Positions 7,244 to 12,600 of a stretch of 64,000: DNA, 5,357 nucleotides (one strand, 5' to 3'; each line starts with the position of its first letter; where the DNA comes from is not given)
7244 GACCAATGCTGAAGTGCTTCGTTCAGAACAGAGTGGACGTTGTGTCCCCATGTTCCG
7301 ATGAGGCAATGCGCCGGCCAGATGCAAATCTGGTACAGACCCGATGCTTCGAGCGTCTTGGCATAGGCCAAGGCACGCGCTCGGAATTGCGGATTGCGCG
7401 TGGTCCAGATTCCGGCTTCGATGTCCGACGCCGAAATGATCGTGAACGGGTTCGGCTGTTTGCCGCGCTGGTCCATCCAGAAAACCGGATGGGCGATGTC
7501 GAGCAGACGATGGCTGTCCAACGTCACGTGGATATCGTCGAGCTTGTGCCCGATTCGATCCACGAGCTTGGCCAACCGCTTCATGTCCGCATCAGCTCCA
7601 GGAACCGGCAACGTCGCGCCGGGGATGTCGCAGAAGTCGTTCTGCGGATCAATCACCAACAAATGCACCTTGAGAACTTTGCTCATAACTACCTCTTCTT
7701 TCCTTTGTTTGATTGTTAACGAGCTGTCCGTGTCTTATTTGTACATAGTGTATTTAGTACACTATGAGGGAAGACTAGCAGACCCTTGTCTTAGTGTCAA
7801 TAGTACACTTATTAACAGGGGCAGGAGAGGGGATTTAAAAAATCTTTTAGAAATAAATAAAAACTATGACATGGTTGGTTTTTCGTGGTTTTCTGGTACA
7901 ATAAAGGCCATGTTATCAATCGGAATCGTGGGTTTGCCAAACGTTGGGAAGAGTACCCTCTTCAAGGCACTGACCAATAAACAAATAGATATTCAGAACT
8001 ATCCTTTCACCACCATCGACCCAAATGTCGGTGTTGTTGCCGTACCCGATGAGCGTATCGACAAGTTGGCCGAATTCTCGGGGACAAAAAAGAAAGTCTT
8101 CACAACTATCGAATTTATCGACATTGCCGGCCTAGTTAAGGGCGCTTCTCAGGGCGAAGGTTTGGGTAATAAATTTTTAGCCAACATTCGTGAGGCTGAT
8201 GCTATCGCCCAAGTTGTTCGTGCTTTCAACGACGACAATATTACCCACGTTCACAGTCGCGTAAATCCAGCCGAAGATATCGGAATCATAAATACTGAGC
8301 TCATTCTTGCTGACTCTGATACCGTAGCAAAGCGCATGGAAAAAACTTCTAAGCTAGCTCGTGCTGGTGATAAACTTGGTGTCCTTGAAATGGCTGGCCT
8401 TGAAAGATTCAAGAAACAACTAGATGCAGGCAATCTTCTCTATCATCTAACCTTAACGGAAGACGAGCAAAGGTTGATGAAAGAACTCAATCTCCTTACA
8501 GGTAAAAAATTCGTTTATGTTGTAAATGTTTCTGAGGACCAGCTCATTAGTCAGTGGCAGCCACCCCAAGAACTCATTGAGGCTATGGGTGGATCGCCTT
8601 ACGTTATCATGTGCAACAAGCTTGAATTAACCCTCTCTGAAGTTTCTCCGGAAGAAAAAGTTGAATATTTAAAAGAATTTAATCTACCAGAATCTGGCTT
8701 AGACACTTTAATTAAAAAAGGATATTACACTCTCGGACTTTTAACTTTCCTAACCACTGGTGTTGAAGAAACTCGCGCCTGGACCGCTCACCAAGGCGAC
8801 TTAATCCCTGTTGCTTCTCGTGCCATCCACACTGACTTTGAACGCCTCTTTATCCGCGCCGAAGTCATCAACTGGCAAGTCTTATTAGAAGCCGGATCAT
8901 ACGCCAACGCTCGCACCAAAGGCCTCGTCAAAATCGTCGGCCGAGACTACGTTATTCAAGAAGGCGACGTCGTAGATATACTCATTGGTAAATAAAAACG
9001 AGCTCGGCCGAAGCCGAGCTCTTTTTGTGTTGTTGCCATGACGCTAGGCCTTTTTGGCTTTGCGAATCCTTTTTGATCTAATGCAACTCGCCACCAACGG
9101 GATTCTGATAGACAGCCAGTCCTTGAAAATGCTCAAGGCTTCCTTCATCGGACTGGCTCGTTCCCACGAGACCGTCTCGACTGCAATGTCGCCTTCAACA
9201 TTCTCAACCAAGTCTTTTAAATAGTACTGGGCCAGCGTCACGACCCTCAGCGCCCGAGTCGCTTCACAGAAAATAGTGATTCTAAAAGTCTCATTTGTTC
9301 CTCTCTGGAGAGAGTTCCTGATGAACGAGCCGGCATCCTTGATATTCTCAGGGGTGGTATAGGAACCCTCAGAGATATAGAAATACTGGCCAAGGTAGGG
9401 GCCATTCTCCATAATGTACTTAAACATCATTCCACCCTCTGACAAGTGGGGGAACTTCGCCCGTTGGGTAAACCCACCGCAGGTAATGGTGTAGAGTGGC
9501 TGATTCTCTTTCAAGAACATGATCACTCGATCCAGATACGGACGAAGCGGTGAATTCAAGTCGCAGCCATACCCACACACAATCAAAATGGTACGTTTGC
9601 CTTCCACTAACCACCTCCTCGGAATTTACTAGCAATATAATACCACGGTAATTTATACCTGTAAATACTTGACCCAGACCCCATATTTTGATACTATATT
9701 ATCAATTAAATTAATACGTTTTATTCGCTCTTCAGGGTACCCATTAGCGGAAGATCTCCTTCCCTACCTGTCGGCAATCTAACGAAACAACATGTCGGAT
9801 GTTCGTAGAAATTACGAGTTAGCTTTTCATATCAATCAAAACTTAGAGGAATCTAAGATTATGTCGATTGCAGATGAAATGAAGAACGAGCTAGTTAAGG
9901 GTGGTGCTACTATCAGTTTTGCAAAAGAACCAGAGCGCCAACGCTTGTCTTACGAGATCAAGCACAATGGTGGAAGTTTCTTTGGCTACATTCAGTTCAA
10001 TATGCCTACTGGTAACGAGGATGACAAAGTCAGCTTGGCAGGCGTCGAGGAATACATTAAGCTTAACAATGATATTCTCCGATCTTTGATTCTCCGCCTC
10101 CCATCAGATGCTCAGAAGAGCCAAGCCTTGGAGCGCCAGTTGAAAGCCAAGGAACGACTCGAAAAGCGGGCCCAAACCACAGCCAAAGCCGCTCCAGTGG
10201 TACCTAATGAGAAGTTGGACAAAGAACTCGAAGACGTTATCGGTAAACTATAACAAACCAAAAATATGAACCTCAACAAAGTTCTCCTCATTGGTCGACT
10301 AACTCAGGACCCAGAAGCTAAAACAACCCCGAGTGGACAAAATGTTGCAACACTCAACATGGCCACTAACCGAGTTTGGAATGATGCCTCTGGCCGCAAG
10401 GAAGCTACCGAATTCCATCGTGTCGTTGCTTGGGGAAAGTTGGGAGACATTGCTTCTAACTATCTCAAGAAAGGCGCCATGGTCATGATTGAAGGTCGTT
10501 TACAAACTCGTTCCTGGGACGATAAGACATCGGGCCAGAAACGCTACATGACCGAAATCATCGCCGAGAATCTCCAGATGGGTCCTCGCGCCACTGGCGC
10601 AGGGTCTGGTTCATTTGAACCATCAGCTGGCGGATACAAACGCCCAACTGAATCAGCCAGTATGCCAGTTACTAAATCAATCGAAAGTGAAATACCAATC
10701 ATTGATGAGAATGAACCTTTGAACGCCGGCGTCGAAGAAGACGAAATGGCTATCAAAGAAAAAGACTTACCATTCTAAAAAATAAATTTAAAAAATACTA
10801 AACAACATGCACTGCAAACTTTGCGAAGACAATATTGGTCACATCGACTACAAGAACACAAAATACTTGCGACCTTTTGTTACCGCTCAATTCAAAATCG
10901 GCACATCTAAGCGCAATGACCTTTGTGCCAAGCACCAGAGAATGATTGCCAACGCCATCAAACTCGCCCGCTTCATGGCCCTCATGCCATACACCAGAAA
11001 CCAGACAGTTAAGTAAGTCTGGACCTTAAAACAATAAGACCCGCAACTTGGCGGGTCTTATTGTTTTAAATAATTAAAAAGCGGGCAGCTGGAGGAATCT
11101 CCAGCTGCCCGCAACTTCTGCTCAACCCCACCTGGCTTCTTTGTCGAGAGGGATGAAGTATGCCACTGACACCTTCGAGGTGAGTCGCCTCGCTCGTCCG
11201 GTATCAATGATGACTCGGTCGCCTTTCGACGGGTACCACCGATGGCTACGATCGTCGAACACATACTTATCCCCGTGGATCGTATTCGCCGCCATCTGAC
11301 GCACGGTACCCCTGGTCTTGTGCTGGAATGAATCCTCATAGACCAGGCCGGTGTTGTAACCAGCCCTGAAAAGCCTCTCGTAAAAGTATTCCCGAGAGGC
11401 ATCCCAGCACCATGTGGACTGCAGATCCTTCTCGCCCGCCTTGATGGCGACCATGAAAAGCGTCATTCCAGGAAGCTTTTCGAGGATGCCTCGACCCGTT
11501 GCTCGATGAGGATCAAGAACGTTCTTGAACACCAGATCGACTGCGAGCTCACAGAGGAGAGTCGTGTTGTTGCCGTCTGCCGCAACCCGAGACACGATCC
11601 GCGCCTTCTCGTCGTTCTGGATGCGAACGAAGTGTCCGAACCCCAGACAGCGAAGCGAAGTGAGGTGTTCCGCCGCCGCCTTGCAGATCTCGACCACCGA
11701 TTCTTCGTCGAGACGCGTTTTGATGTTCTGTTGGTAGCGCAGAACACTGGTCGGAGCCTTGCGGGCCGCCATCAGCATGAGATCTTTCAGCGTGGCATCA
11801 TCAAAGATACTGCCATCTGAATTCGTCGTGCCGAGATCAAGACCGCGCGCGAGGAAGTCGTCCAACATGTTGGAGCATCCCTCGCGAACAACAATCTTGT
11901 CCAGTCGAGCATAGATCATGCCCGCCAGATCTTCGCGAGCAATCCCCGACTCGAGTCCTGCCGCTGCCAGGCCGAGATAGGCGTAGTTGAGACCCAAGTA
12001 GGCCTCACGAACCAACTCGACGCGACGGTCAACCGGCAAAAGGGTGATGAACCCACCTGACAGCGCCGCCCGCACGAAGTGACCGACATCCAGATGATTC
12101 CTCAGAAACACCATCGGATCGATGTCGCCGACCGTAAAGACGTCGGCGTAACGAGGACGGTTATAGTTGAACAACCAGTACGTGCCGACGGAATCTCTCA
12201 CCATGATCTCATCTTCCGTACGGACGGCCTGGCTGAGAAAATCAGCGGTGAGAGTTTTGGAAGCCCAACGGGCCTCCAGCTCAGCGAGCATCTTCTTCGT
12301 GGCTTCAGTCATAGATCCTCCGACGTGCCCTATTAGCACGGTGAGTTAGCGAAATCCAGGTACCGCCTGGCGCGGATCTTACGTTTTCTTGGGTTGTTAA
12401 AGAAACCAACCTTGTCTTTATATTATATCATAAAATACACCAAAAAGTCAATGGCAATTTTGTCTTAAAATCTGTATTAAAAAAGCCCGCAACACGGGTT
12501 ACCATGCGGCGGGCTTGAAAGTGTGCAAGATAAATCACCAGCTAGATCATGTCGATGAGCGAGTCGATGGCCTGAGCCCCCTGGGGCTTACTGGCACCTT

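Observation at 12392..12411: Shared 20-bp palindromic leader element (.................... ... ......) on two unlinked genes: a 396-aa unknown protein and a SemiSWEET transporter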

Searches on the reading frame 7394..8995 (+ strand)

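Call 81: search_protein_families(library=pfam, proteins=[window:7394-8995:+], max_evalue=0.001)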
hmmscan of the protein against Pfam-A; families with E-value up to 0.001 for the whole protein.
window:7394-8995:+ (533 aa): 3 families
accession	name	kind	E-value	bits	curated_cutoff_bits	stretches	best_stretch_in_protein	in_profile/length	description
PF06071.19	YchF-GTPase_C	-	1.2e-25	89.9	27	1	449-529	1-81/84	Protein of unknown function (DUF933)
PF01926.29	MMR_HSR1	-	6.5e-23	81.4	21.9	1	176-288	2-94/113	50S ribosome-binding GTPase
PF02421.24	FeoB_N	-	1.3e-08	35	27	1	176-222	3-49/156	Ferrous iron transport protein B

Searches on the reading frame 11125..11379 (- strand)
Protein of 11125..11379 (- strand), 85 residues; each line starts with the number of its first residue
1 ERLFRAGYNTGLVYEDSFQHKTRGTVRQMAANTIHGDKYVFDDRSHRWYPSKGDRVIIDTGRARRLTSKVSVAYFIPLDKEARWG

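Call 103: predict_structure(alignment_id=A4)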
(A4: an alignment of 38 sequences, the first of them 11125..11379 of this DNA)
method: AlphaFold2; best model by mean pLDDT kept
length: 85 residues; sequences in the alignment: 38
mean_pLDDT: 89.7   pTM: 0.76
mean pLDDT of the five models: 89.7, 88.6, 88.1, 87.9, 87.1
residues with pLDDT >= 90: 60; 70-90: 19; 50-70: 6; < 50: 0
segments of 3 or more residues with pLDDT < 50: none
pLDDT, mean of each block of 10 residues (from residue 1): 90 95 94 92 85 94 93 90 57
secondary structure, 60 per line:
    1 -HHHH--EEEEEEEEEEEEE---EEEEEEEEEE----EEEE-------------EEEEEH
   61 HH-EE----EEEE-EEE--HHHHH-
elements in order: H2-5 E8-20 E24-33 E38-41 E55-59 E70-73 E75-77 H80-84

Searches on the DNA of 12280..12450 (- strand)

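Call 10: search_rna_families(source=window, start=12280, end=12450, threshold=evalue, max_evalue=10, show_alignments=3)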
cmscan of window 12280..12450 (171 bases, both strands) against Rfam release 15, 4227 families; matches with E-value up to 10: 0.
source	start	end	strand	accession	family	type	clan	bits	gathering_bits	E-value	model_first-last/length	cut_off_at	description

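Call 111: search_dna_similar(query=window:12372-12416:-, collection=phages, mode=distant, max_evalue=1, max_rows=8)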
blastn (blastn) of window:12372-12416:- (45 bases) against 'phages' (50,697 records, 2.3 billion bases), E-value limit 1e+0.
No match.

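Call 112: search_dna_similar(query=window:12372-12416:-, collection=plasmids, mode=distant, max_evalue=1, max_rows=8)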
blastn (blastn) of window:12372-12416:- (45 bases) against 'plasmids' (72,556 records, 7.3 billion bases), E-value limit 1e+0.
No match.

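Call 114: build_rna_model(alignment_id=A6, structure=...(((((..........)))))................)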
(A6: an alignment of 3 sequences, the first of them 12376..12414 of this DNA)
Model R1 built from alignment A6 (3 sequences, 39 columns); structure: as given.
model positions 39; base pairs 5; branch points 0; effective number of sequences 3; information 1.078 bits per position. Calibrated on 0.2 Mb of random sequence (short: E-values are rough).
structure used (alignment columns):
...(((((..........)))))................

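Call 115: search_with_rna_model(model_id=R1, source=window, filters=off, max_evalue=10)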
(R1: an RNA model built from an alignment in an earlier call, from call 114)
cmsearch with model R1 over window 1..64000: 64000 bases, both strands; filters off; matches with E-value up to 10: 11.
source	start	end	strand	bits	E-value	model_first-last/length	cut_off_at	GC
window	12376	12414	-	60.3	7.7e-13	1-39/39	no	0.36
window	62490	62528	-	60.1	8.5e-13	1-39/39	no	0.31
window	20861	20909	-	11.5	1.9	1-39/39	no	0.39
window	43988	44014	-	11.3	2.1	1-39/39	no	0.41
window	23984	24006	+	10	4.5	1-39/39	no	0.35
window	31582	31614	-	9.2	7.3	1-39/39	no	0.3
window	46332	46352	-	9.2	7.4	1-39/39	no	0.33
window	13738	13770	-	9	8.1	1-39/39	no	0.24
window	47287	47319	-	9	8.2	1-39/39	no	0.61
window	22249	22284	-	8.9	8.5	1-39/39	no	0.33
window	28409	28452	+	8.8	9.1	4-27/39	no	0.32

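Call 116: search_with_rna_model(model_id=R1, sources=[L001, L002, L064, L065, L066, L067, L068, L069, L070, L071, L072, L193, L194], filters=off, max_evalue=10)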
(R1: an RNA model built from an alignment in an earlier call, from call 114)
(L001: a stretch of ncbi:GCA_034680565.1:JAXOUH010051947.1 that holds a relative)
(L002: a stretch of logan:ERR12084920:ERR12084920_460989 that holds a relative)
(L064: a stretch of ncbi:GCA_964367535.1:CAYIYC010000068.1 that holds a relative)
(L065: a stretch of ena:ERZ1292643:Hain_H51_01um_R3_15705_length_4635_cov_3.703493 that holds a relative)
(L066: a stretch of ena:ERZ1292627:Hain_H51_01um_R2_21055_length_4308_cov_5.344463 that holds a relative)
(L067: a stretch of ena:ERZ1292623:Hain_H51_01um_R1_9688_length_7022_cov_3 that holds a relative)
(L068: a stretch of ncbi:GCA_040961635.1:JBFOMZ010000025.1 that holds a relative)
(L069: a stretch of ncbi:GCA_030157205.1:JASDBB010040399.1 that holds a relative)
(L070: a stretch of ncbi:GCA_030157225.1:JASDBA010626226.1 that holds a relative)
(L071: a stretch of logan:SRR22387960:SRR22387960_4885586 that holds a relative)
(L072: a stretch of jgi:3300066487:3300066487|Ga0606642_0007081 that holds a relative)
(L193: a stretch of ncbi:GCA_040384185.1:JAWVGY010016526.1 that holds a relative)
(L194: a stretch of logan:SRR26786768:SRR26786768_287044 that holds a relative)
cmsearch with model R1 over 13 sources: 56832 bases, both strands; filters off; matches with E-value up to 10: 6.
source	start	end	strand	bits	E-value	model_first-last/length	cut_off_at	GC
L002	2403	2441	+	60.3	6.9e-13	1-39/39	no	0.36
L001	4906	4942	+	55.1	1.4e-11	1-39/39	no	0.35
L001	7371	7408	+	9.6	5.1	1-39/39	no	0.42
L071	437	457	-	9.2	6.3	1-39/39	no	0.29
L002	1047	1079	+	9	7.2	1-39/39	no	0.24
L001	2596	2642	+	8.6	9.1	1-39/39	no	0.49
